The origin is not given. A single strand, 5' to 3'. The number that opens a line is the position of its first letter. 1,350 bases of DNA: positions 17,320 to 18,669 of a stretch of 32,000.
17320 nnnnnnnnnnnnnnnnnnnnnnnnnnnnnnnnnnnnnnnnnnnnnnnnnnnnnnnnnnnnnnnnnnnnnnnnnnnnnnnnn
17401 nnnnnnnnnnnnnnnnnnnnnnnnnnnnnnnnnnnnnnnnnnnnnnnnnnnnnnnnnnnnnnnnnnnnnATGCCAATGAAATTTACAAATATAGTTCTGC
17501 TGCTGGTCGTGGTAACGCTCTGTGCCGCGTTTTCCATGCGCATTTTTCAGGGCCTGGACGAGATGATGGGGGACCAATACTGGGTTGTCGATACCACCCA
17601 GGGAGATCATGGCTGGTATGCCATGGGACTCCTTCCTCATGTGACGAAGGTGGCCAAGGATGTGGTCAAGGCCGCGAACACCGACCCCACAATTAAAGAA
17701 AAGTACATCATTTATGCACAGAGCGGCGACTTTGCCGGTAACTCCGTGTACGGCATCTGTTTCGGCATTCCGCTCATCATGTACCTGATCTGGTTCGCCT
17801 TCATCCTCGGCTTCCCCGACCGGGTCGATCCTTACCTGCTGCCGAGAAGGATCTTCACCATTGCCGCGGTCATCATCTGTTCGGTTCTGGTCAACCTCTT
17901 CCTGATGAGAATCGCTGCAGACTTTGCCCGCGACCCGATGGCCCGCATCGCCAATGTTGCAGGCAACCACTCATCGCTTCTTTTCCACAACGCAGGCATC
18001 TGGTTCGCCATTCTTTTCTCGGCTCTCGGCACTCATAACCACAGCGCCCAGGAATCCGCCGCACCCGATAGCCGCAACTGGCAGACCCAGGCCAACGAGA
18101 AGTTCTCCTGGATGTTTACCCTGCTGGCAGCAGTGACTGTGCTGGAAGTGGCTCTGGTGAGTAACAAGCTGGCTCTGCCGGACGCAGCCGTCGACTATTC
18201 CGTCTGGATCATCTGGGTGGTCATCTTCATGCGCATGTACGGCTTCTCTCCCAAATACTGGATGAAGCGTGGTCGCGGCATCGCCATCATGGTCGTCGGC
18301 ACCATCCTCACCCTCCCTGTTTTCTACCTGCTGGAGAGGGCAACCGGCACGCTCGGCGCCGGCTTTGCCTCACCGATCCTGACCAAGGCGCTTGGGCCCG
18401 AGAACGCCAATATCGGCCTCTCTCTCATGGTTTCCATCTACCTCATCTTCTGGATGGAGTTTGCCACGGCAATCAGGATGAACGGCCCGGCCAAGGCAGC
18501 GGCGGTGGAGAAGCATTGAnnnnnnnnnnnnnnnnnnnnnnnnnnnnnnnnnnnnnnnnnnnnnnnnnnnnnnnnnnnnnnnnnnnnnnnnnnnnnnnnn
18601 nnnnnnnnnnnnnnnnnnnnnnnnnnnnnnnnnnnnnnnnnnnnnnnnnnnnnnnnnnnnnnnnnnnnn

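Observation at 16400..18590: Complete sigma-54 enhancer/promoter module feeding a four-gene operon that I cannot assign to any family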

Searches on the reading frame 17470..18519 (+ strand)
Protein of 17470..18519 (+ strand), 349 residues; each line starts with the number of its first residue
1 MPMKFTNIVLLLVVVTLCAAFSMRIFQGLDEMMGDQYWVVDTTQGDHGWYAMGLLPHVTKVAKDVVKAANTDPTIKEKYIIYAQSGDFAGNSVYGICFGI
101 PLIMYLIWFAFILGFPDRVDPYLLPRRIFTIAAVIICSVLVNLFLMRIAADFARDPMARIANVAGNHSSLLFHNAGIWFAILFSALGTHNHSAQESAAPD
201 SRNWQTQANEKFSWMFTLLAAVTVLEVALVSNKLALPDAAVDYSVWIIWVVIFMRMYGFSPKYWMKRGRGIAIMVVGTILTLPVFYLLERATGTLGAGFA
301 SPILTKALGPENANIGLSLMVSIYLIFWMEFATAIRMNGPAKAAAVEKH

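Call 4: search_protein_families(library=pfam, proteins=[window:17470-18519:+], max_evalue=1)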
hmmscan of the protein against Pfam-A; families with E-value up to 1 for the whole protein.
window:17470-18519:+ (349 aa): 1 family
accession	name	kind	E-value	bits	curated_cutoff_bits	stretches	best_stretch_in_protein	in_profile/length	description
PF25237.1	MSL2_3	-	0.025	15.6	34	1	239-268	89-118/130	Mechanosensitive channel protein 2/3 domain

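Call 5: search_protein_families(library=ncbifam, proteins=[window:17470-18519:+], max_evalue=1)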
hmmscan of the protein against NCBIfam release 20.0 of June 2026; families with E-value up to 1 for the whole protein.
window:17470-18519:+ (349 aa): 0 families

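Call 6: find_homologous_proteins(query=window:17470-18519:+)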
Query window:17470-18519:+ (349 aa): 201 proteins with E <= 0.001 among 5831 candidates; the best 120 are listed.
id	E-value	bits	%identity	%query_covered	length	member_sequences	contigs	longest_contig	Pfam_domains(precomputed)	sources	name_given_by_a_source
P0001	3.2e-228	775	99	100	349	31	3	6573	-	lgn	-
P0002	1.2e-217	740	93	100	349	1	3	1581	-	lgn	-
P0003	9.5e-212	720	89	100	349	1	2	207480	-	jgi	jgi:hypothetical protein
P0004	8.2e-211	717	88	100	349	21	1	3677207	-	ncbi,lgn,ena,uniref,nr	ncbi:hypothetical protein [Geobacter sp. AOG1]|uniref:hypothetical protein n=1 Tax=Geobacter sp. AOG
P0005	6.2e-209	711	87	100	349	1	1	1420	-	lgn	-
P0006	1.2e-208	710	87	100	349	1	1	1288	-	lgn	-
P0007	3.5e-208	709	87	100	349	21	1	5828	-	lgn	-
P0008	3.6e-207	705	89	100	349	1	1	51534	-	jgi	jgi:hypothetical protein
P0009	5.2e-207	705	87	100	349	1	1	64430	-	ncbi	-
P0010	9.4e-207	704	87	100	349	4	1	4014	-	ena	-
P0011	1.1e-206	704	86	100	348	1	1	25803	-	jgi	jgi:hypothetical protein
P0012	3.1e-206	702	87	100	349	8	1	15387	-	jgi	jgi:hypothetical protein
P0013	3.5e-206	702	88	100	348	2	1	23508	-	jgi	jgi:hypothetical protein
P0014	7.2e-206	701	88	99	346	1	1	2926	-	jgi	jgi:hypothetical protein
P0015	8.6e-206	701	88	99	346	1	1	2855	-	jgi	jgi:hypothetical protein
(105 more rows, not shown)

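Call 10: find_related_loci(query=window:17470-18519:+, collection=genome_contigs, flank=10000)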
Query window:17470-18519:+ (349 aa) in genome_contigs; peptide patterns used: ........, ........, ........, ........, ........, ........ (x = any residue, [..] = any of these).
175 stretches matched a pattern; 152 encode a relative of the query (tblastn E <= 1e-3); the best 80 are kept; 80 distinct loci.
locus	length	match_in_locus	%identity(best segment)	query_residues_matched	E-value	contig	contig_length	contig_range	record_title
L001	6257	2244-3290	95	1-349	0e+0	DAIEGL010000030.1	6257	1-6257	MAG TPA_asm: Geobacter sp. isolate clean984 k141_2465496, whole genome shotgun sequence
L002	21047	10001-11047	94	1-349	0e+0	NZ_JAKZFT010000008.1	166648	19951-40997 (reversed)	Geotalea sp. SG265 Scaffold8, whole genome shotgun sequence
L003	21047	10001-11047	88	1-349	0e+0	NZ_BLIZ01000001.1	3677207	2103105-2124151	Geobacter sp. AOG1 scaffold1, whole genome shotgun sequence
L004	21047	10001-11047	88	1-349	0e+0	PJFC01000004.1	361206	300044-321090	MAG: Geobacter sp. isolate H2geo H2geo_contig_4, whole genome shotgun sequence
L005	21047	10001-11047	88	1-349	0e+0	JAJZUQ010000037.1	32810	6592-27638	MAG: Deltaproteobacteria bacterium isolate SKS4.bin43 NODE_1938_length_32810_cov_1.741639, whole genome shotgun sequence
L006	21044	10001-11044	87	1-349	0e+0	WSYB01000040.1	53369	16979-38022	MAG: Geobacteraceae bacterium isolate X3_MetaBAT.27 scaffold_1001, whole genome shotgun sequence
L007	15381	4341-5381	86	1-348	0e+0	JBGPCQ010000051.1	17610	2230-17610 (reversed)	MAG: Geobacteraceae bacterium isolate OBJ_0618_050_45 k141_5885225_length_17610_cov_73.7268, whole genome shotgun sequen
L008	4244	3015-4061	86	1-349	0e+0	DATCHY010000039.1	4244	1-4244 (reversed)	MAG TPA_asm: Geomonas sp. isolate SMAG_U7845 k141_648760, whole genome shotgun sequence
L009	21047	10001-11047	86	1-349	0e+0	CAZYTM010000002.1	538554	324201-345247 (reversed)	MAG TPA_asm: uncultured Geobacteraceae bacterium isolate SRP302447_co2_358 genome assembly, contig: NODE_28_length_53855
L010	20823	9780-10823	87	1-349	0e+0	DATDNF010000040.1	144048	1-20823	MAG TPA_asm: Geobacteraceae bacterium isolate SMAG_U430 k141_976494, whole genome shotgun sequence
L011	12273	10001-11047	87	1-349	0e+0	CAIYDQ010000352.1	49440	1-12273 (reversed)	MAG: uncultured Geobacter sp. isolate MJ-time_bin-1817 genome assembly, contig: bin-1817:352/368, whole genome shotgun s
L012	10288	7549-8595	84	1-349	0e+0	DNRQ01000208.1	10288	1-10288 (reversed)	MAG TPA_asm: Geobacter sp. isolate UBA9976 contig_7302, whole genome shotgun sequence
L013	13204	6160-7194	86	1-345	0e+0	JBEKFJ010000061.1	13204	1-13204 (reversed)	MAG: Oryzomonas sp. isolate SPRUCE 227 SPRUCE_227_61, whole genome shotgun sequence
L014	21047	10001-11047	83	1-349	0e+0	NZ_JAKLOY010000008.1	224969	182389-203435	Geomonas sp. Red32 Scaffold8, whole genome shotgun sequence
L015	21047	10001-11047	85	1-349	0e+0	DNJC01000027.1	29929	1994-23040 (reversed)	MAG TPA_asm: Geobacter sp. isolate UBA9964 contig_830, whole genome shotgun sequence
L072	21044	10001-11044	81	1-348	0e+0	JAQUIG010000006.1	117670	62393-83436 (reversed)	MAG: Desulfuromonadaceae bacterium isolate STCSWMC_55 NODE_195_length_117670_cov_6.026969_ST_CSWMC, whole genome shotgun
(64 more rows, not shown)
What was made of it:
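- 17470..18519 (+): 349-aa membrane protein: one N-terminal TM, a small periplasmic domain, then about seven TM helices. It is the large subunit of the core pair. 79-95% identical across Geobacterales genera (calls 6, 10).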

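Call 32: search_protein_representatives(protein=window:17470-18519:+)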
Query: 349 residues. Proteins with E-value up to 0.001 (for the whole library): 21; up to 1e-10: 15; up to 1e-30: 9. The best 21 are listed.
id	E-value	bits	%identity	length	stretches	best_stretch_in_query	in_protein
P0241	3.9e-118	410.8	55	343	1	7-338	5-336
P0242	4.2e-80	285.8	85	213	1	140-288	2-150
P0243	1.8e-49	185.0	39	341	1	7-329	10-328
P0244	4.5e-48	180.4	82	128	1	23-121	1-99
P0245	1.7e-45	172.0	72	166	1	146-255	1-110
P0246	1.1e-42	162.7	90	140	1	215-303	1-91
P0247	1.8e-38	148.9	37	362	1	15-333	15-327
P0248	6.2e-37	143.8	34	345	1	3-337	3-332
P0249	2.1e-32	128.9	80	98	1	66-139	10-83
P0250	1.4e-28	116.4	71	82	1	2-77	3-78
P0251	3.1e-26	108.6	32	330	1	56-342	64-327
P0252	7.9e-16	74.4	80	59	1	299-349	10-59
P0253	4.0e-15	72.1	61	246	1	58-129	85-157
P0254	6.5e-13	64.8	38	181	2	95-192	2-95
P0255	7.0e-12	61.4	82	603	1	83-120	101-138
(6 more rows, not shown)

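Call 35: find_homologous_proteins(query=A2, max_evalue=0.001)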
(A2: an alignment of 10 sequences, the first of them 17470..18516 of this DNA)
Query A2 (10 sequences) (349 aa, profile of the alignment): 216 proteins with E <= 0.001 among 8000 candidates; the best 120 are listed.
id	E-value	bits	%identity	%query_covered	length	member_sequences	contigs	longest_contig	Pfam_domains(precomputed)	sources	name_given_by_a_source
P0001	1.6e-166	571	99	100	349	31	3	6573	-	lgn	-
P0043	8.9e-166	569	85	100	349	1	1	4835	-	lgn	-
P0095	2.5e-165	567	84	100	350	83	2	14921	-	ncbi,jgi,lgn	-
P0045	7.3e-165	566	85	100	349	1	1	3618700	-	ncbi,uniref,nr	ncbi:hypothetical protein [Geobacter pickeringii]|uniref:Membrane protein n=1 Tax=Geobacter pickerin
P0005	7.9e-165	566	87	100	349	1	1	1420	-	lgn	-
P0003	1.6e-164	565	89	100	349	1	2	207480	-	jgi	jgi:hypothetical protein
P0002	1.9e-164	564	93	100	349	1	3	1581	-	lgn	-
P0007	1.9e-164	564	87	100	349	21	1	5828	-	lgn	-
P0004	2.3e-164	564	88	100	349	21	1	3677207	-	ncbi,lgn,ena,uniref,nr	ncbi:hypothetical protein [Geobacter sp. AOG1]|uniref:hypothetical protein n=1 Tax=Geobacter sp. AOG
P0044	3.4e-164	564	85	100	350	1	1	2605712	-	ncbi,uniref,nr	ncbi:hypothetical protein [Geomonas agri]|uniref:hypothetical protein n=1 Tax=Geomonas agri TaxID=28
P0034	3.9e-164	563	85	100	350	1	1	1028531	-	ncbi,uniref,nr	ncbi:hypothetical protein [Geomonas azotofigens]|uniref:hypothetical protein n=1 Tax=Geomonas azotof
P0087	4.7e-164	563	83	100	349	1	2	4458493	-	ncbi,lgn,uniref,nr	ncbi:putative membrane protein [Citrifermentans bremense]|uniref:Putative membrane protein n=1 Tax=C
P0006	4.8e-164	563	87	100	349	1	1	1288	-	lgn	-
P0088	5.5e-164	563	83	100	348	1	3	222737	-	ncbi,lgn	-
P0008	7.6e-164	562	89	100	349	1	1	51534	-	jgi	jgi:hypothetical protein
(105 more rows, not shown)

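Call 37: find_encoding_contigs(protein=P0243, flank=8000, max_places=4)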
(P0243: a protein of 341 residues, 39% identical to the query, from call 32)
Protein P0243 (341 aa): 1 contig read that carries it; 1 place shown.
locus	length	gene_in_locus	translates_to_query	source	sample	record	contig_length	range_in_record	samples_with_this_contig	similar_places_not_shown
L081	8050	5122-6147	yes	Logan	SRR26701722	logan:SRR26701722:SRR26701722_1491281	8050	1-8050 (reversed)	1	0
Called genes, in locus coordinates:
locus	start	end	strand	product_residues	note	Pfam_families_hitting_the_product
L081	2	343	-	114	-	?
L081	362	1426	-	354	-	PF00483:NTP_transferase, PF12804:NTP_transf_3, PF24894:Hexapep_GlmU (faint), PF25084:LbH_EIF2B, PF25087:GMPPB_C (weak), PF00132:Hexapep (faint), PF25087:GMPPB_C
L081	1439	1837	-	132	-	-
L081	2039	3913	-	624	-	PF00142:Fer4_NifH, PF01656:CbiA, PF02374:ArsA_ATPase, PF06564:CBP_BcsQ, PF09140:MipZ (weak), PF10609:ParA, PF13614:AAA_31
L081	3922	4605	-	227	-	-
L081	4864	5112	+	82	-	-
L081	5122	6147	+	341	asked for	-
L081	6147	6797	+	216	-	PF01956:EMC3_TMCO1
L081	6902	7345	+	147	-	PF13189:Cytidylate_kin2, PF13238:AAA_18 (weak)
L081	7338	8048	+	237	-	?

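Call 38: find_encoding_contigs(protein=P0241, flank=8000, max_places=4)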
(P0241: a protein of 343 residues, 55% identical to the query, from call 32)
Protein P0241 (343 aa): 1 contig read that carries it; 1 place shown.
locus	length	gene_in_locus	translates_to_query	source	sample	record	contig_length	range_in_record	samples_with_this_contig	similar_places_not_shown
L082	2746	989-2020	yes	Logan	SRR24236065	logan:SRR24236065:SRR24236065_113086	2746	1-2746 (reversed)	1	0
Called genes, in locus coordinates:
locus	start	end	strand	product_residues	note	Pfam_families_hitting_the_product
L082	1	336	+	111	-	?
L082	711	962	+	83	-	-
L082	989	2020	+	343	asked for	-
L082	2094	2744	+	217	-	?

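Call 39: find_encoding_contigs(protein=P0247, flank=8000, max_places=4)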
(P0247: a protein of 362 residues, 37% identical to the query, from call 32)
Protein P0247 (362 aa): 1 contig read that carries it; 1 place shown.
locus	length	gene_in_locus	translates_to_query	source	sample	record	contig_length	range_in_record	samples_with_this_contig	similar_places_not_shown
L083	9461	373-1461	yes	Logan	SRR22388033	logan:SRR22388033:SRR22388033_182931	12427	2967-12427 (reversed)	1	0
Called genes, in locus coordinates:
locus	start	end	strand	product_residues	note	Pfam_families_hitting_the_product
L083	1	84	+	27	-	?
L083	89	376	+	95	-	-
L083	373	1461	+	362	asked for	-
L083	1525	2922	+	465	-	PF02629:CoA_binding, PF13380:CoA_binding_2, PF13607:Succ_CoA_lig, PF19045:Ligase_CoA_2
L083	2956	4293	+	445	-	PF01336:tRNA_anti-codon, PF00152:tRNA-synt_2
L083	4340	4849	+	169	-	PF01870:Hjc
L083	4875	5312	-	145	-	PF09335:VTT_dom, PF06695:Sm_multidrug_ex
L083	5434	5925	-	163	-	PF00484:Pro_CA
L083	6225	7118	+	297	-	PF01040:UbiA (weak)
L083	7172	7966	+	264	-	PF01810:LysE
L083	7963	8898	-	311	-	PF02445:NadA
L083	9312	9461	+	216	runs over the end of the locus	PF13549:ATP-grasp_5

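Call 40: find_encoding_contigs(protein=P0248, flank=8000, max_places=4)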
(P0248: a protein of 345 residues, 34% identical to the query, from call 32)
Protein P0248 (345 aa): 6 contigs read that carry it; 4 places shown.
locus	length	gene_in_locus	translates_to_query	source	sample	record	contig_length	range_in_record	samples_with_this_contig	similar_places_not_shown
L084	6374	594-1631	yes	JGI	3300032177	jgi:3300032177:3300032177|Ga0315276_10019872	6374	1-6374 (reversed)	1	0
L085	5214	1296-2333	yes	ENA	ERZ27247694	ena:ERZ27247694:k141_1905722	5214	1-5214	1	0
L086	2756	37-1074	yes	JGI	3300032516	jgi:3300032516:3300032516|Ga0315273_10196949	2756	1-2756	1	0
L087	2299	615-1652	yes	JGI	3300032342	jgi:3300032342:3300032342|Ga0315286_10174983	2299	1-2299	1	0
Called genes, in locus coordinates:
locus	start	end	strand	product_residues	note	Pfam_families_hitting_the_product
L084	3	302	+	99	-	?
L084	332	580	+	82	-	-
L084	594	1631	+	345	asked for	-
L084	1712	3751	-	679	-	PF04879:Molybdop_Fe4S4, PF00384:Molybdopterin, PF01568:Molydop_binding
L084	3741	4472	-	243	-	-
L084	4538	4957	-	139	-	PF02662:FlpD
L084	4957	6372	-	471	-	?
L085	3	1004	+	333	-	?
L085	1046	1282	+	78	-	-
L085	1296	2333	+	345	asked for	-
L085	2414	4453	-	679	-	PF04879:Molybdop_Fe4S4, PF00384:Molybdopterin, PF01568:Molydop_binding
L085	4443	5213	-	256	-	?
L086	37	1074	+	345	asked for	-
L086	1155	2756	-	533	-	?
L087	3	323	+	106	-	?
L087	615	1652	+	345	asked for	-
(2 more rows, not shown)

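Call 41: find_encoding_contigs(protein=P0251, flank=8000, max_places=4)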
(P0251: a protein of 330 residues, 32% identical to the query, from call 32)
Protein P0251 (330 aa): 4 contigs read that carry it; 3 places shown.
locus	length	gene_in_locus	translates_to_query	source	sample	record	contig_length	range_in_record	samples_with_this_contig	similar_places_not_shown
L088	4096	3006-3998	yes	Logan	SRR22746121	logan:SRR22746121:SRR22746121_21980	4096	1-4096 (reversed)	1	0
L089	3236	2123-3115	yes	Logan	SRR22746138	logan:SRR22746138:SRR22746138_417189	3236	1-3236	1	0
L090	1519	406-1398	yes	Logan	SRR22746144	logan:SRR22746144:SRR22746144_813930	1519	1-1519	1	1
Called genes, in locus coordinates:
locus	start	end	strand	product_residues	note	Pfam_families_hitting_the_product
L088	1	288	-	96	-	?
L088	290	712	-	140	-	PF09148:DUF1934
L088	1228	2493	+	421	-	PF07690:MFS_1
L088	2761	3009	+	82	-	-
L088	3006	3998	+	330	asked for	-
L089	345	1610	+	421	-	PF07690:MFS_1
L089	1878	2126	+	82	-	-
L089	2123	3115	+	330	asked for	-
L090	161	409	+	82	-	-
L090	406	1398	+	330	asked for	-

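Call 42: list_cluster_members(proteins=[window:17470-18516:+, window:17133-17381:+, window:16821-17003:+, window:17030-17149:+])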
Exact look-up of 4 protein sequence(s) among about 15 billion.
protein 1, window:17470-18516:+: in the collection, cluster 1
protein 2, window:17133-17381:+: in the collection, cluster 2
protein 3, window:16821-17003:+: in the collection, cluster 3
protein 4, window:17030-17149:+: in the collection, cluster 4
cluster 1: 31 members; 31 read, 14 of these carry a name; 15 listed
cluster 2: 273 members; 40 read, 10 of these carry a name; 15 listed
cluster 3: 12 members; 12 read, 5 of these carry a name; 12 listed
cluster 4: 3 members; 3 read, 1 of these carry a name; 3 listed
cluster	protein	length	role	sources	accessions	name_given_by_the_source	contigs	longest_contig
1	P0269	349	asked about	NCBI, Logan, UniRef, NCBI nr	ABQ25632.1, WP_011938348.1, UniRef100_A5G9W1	hypothetical protein [Geotalea uraniireducens] | Uncharacterized protein n=1 Tax=Geotalea uraniireducens (strain Rf4) TaxID=351605 ...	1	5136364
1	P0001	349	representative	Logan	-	-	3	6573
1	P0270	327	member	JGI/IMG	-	hypothetical protein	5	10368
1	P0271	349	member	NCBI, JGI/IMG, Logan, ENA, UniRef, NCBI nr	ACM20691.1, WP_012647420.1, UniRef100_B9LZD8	membrane protein, putative [Geotalea daltonii FRC-32] | Membrane protein, putative n=1 Tax=Geotalea daltonii (strain DSM 22248 / JCM 15807 / ... | hypothetical protein [Geotalea daltonii]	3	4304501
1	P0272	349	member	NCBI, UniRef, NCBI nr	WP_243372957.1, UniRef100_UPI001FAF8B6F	hypothetical protein [Geotalea sp. SG265] | hypothetical protein n=1 Tax=Geotalea sp. SG265 TaxID=2922867 RepID=UPI001FAF8B6F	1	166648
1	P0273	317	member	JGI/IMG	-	hypothetical protein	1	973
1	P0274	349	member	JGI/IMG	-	hypothetical protein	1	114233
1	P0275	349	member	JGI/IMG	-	hypothetical protein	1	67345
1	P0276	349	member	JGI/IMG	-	hypothetical protein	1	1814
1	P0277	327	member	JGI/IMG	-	hypothetical protein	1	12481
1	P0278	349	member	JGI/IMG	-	hypothetical protein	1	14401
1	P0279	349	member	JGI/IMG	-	hypothetical protein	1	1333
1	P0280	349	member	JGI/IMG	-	hypothetical protein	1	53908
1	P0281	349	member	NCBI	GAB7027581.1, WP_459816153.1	hypothetical protein [Geotalea toluenoxydans]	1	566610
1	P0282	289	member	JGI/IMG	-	hypothetical protein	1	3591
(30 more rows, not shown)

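Call 43: predict_structure(alignment_id=A1)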
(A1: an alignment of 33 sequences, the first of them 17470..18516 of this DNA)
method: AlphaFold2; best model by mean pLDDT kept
length: 349 residues; sequences in the alignment: 33
mean_pLDDT: 47.9   pTM: 0.34
mean pLDDT of the five models: 47.9, 45.3, 42.9, 42.8, 41.5
residues with pLDDT >= 90: 0; 70-90: 13; 50-70: 105; < 50: 231
segments of 3 or more residues with pLDDT < 50: 45-56, 82-99, 115-125, 142-216, 218-220, 225-248, 251-267, 288-290, 292-309, 312-349
pLDDT, mean of each block of 10 residues (from residue 1): 62 65 53 57 50 46 69 68 41 44 55 49 46 53 45 34 36 46 41 38 42 48 48 41 48 45 48 53 50 39 42 45 45 41 39
secondary structure, 60 per line:
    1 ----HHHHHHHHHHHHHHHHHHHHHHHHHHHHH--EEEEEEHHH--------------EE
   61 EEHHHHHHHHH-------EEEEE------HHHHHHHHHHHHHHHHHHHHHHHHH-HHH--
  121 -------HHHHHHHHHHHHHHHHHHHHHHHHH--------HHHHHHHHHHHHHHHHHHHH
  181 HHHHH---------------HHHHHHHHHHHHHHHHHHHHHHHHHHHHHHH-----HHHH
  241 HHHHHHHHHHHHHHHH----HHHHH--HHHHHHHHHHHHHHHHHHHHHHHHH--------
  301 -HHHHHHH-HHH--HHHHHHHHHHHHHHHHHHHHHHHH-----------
elements in order: H5-33 E36-41 E59-62 H63-71 E79-83 H90-114 H128-152 H161-185 H201-231 H237-256 H261-265 H268-292 H302-308 H315-338
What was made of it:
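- Tried and rejected: The first AlphaFold run used only close homologues and was unusable at pLDDT 48 (call 43).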

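Call 45: search_solved_structures(query=A2, max_evalue=10)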
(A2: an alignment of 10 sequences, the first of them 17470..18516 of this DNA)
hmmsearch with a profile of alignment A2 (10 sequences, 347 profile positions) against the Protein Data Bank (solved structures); distinct sequences matched with E-value up to 10: 0.

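Call 51: find_related_loci(query=A3, collection=metagenome_contigs, flank=8000)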
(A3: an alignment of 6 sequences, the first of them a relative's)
Query A3 (345 aa) in metagenome_contigs; peptide patterns used: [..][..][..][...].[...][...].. (x = any residue, [..] = any of these).
218 stretches matched a pattern; 16 encode a relative of the query (tblastn E <= 1e-3); 16 distinct loci.
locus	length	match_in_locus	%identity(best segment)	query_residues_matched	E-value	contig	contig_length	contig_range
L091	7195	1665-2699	100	1-345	0e+0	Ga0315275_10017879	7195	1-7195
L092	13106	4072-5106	91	1-345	0e+0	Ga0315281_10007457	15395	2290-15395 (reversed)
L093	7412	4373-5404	89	1-344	0e+0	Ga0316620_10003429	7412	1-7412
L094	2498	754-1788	86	1-345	0e+0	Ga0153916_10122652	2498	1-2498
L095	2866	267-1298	75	1-344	0e+0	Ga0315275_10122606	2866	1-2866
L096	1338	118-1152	72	1-345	0e+0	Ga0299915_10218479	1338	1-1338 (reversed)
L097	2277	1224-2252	80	1-343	0e+0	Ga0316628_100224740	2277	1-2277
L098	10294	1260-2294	73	1-344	3e-173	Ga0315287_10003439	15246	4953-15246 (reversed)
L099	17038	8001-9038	73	1-345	7e-173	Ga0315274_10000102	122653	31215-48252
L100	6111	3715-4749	73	1-344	4e-174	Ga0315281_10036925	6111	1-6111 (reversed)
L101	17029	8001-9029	77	1-343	3e-179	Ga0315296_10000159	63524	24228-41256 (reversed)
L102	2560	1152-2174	62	1-339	7e-149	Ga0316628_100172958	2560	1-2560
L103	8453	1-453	72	195-345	5e-75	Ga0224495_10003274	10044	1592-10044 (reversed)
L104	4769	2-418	73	206-344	8e-70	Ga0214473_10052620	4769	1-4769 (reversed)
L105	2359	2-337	79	233-344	3e-54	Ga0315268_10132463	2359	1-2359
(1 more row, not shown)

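Call 53: list_cluster_members(proteins=[P0241, P0243, P0247, P0248, P0251, L099:5950-7701:+, L092:1939-3777:+])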
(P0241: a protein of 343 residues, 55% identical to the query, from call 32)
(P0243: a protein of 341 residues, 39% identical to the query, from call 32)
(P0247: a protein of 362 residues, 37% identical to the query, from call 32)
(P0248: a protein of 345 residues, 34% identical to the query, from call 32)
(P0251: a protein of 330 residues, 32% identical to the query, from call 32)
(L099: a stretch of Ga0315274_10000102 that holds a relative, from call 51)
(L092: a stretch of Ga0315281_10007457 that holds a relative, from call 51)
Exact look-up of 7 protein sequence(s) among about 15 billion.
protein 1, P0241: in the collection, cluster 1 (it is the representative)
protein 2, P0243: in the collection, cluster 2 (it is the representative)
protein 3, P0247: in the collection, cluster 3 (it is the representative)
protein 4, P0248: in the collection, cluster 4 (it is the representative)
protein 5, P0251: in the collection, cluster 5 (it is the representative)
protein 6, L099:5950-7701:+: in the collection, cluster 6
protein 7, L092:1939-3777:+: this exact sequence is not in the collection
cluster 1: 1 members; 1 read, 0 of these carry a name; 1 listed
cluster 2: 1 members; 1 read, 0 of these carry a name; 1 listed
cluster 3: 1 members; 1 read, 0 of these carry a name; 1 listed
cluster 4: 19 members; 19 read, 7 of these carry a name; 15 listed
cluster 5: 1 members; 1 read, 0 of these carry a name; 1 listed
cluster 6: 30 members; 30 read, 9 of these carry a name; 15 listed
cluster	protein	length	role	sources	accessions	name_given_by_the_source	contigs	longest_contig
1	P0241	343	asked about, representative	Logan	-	-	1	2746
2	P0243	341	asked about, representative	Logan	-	-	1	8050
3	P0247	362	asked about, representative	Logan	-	-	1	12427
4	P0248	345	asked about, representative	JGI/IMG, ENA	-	-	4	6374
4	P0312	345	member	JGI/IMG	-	hypothetical protein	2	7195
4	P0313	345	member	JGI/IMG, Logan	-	hypothetical protein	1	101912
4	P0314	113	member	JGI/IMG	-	hypothetical protein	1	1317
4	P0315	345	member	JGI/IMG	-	hypothetical protein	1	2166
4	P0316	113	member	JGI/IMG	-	hypothetical protein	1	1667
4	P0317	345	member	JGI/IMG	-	hypothetical protein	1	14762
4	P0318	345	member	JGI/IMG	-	hypothetical protein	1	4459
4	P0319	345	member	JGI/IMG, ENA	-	-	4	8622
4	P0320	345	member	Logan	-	-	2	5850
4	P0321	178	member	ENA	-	-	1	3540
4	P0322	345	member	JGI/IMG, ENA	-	-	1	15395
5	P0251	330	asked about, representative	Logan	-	-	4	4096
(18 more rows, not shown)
